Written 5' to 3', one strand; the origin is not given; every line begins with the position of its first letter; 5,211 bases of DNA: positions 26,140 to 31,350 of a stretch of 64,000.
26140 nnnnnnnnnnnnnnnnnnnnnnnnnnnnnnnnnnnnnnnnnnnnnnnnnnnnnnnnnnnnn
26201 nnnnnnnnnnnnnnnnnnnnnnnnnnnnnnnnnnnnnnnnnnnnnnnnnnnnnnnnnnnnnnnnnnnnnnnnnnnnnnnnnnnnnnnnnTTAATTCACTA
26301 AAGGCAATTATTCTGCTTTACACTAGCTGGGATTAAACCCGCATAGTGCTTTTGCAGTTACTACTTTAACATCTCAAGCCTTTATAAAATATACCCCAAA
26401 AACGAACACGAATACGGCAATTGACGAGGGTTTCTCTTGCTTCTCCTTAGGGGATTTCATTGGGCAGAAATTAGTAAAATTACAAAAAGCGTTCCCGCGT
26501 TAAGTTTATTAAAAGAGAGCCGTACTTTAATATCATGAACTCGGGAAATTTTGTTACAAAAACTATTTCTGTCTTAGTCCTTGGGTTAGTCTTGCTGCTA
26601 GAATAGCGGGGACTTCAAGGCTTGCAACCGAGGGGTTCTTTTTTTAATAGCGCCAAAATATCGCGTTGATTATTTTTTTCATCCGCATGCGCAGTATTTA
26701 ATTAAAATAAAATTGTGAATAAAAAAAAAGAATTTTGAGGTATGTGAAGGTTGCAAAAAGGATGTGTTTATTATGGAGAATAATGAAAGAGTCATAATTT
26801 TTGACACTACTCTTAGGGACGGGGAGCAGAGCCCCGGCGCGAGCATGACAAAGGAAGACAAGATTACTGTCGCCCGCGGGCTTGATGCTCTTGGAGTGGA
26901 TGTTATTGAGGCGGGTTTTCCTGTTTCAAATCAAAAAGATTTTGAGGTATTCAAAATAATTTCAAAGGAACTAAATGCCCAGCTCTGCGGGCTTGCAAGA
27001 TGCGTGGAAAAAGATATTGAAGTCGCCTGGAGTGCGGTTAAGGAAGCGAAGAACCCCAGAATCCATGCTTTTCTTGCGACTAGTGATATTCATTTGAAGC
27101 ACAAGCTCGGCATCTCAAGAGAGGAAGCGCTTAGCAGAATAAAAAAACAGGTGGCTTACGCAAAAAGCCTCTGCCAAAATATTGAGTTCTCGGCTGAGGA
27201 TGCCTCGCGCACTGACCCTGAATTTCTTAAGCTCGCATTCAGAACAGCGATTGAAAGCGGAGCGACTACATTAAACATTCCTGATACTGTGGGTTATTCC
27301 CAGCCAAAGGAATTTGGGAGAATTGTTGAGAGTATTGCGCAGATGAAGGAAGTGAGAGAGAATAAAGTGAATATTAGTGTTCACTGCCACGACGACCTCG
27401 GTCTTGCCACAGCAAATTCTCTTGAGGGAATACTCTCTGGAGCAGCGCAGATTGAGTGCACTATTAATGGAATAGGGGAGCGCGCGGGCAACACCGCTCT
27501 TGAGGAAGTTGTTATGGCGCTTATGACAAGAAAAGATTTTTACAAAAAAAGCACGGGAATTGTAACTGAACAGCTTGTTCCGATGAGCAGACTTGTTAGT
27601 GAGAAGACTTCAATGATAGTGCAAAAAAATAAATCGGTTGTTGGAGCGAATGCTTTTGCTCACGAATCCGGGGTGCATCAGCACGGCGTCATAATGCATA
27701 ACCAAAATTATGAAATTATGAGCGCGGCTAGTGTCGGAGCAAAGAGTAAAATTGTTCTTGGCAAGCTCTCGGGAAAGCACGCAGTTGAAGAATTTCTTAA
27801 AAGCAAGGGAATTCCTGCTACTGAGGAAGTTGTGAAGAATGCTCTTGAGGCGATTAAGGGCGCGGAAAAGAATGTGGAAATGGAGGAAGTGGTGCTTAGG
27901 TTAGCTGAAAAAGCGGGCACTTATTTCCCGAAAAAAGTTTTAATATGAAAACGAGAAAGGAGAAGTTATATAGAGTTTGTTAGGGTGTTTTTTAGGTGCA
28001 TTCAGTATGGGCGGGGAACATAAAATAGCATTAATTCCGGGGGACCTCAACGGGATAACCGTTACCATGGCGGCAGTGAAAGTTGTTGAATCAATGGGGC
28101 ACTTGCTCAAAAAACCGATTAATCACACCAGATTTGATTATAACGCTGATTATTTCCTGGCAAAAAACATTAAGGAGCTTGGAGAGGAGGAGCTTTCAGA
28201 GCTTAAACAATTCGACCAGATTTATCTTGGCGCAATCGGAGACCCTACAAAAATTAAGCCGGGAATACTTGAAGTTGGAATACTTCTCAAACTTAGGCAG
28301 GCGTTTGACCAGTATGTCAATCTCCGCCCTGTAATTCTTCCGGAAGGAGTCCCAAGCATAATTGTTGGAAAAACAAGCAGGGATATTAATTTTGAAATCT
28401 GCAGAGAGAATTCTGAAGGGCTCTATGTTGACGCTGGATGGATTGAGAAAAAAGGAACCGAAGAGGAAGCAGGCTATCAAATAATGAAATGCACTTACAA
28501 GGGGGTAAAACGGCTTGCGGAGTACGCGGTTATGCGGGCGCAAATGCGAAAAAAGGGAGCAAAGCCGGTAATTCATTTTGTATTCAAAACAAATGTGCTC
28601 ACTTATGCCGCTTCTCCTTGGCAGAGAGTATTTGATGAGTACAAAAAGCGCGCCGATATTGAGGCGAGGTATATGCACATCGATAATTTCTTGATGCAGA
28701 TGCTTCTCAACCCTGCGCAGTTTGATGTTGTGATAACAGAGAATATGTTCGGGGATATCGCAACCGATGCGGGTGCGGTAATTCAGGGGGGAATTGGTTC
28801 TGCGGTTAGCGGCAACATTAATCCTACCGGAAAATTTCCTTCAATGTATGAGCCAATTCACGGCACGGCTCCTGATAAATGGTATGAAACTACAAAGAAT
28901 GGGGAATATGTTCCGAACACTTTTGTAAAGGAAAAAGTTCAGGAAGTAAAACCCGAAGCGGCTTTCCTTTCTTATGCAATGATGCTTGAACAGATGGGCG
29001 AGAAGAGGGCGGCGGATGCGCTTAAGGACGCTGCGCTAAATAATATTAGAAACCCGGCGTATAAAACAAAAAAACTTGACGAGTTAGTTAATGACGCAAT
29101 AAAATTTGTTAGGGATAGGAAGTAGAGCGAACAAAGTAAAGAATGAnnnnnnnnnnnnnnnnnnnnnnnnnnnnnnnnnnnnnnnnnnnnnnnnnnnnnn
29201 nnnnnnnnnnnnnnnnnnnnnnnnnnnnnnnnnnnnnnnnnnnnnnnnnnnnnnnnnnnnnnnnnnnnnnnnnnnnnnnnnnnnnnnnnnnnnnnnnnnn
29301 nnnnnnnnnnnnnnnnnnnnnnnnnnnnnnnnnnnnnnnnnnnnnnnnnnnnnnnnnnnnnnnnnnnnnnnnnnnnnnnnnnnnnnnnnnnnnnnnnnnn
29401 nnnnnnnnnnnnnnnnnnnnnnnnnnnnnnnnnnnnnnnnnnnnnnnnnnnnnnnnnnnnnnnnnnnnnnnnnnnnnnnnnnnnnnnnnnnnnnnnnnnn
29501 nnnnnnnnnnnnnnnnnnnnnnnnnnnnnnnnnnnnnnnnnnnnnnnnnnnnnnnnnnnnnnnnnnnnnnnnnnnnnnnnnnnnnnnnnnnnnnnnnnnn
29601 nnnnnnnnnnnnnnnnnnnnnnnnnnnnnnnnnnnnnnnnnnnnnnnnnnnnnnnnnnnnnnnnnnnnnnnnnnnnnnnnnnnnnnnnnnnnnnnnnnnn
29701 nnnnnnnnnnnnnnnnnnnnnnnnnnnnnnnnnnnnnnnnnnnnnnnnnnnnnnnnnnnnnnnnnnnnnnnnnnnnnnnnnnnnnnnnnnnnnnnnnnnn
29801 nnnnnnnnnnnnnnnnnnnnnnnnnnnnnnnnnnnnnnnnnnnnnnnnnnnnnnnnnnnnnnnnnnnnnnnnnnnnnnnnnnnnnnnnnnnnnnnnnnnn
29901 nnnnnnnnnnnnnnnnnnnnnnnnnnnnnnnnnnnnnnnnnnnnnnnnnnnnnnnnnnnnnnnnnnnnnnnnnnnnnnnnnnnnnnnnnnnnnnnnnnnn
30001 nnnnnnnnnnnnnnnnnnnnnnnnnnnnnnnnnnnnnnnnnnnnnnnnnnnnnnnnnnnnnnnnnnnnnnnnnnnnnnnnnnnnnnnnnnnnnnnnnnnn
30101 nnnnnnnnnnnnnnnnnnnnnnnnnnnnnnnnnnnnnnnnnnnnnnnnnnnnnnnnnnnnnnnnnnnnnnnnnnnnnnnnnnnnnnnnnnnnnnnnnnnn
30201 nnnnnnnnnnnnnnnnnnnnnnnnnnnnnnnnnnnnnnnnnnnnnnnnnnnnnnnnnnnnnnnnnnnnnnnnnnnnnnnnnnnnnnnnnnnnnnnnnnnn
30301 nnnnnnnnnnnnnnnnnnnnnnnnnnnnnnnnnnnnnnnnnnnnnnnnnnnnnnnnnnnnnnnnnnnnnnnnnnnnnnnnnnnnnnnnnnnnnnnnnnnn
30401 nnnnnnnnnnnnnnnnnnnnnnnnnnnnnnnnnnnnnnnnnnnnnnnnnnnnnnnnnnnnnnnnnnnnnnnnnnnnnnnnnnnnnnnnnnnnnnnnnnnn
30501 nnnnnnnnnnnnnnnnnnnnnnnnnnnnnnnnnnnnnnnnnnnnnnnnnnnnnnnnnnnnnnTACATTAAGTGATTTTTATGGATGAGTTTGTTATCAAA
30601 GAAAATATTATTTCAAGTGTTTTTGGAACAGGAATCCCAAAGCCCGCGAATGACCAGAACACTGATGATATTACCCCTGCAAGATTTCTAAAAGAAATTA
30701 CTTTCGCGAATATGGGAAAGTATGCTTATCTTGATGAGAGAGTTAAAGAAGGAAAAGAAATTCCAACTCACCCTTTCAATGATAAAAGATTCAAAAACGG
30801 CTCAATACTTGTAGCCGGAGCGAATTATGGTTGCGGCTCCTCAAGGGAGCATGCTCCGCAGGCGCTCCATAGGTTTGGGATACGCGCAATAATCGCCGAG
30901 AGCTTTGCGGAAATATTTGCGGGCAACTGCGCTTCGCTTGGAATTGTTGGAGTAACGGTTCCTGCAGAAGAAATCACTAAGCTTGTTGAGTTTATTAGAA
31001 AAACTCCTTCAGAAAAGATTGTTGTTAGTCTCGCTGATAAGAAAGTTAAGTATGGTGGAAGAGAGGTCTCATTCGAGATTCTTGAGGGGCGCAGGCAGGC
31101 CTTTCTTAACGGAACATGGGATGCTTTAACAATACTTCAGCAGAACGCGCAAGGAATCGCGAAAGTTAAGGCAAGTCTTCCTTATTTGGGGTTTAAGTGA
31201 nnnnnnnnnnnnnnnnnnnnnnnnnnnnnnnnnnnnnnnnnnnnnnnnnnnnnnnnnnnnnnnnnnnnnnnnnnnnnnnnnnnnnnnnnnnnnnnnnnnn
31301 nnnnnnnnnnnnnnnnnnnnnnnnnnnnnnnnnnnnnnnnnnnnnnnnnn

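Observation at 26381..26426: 46-bp TATA + CGAA-N7-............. module present three times with identical spacing (copy 1)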

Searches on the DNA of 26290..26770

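Call 10: search_rna_families(source=window, start=26290, end=26770, threshold=evalue, max_evalue=10)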
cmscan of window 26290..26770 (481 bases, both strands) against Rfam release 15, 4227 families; matches with E-value up to 10: 4.
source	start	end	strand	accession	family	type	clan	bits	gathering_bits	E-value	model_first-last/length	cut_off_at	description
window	26480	26516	-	RF01343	CRISPR-DR33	Gene; CRISPR;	-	15.2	39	3.1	1-37/37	no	CRISPR RNA direct repeat element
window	26632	26680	+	RF04149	MIR447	Gene; miRNA;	-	14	200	2.2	95-143/236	no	MIR447 microRNA precursor family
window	26677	26729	+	RF02350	psRNA6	Gene; sRNA;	-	10.2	60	1.7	1-333/333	no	Nitrosomonas sRNA psRNA6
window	26436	26534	+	RF02350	psRNA6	Gene; sRNA;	-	7.9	60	9.5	1-333/333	no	Nitrosomonas sRNA psRNA6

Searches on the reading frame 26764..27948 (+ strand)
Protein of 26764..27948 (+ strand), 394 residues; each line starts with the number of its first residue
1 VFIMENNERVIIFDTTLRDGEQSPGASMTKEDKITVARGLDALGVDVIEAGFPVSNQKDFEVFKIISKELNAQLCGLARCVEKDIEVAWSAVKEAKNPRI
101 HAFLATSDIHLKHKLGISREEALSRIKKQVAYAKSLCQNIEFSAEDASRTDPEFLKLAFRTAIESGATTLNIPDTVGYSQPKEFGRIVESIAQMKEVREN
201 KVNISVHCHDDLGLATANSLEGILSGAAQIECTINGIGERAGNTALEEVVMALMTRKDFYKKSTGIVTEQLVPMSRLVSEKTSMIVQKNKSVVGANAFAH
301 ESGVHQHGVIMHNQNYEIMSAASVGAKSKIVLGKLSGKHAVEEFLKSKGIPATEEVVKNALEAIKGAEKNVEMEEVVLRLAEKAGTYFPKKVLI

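Call 11: search_protein_families(library=pfam, proteins=[window:26764-27948:+])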
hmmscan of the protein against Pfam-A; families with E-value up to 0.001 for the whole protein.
window:26764-27948:+ (394 aa): 2 families
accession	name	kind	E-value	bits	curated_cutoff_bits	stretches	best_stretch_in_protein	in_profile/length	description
PF00682.25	HMGL-like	-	1.8e-87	293.5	29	1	9-278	1-260/260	HMGL-like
PF22617.1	HCS_D2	-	2.4e-20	73.1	27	1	292-367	1-77/82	Homocitrate synthase post-HMGL domain-like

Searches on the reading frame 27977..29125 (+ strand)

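Call 11: search_protein_families(library=pfam, proteins=[window:27977-29125:+])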
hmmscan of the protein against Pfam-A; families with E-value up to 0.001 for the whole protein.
window:27977-29125:+ (382 aa): 1 family
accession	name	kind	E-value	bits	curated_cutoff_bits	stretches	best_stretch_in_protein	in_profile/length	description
PF00180.25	Iso_dh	-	6.9e-61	206.9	27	1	16-368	1-333/348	Isocitrate/isopropylmalate dehydrogenase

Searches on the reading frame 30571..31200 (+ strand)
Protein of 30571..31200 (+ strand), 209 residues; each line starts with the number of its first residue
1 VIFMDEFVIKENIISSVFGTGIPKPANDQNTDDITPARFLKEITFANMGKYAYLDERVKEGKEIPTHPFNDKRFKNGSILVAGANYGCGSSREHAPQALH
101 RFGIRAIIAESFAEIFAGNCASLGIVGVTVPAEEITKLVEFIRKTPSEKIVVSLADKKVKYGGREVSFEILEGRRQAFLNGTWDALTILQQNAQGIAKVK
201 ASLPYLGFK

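Call 42: search_protein_families(library=pfam, proteins=[window:30571-31200:+], max_evalue=0.01)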
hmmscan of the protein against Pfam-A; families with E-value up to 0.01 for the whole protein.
window:30571-31200:+ (209 aa): 1 family
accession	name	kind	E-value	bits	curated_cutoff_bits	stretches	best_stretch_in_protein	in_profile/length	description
PF00694.25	Aconitase_C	-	8.5e-22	78.3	22.8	1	21-132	11-130/131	Aconitase C-terminal domain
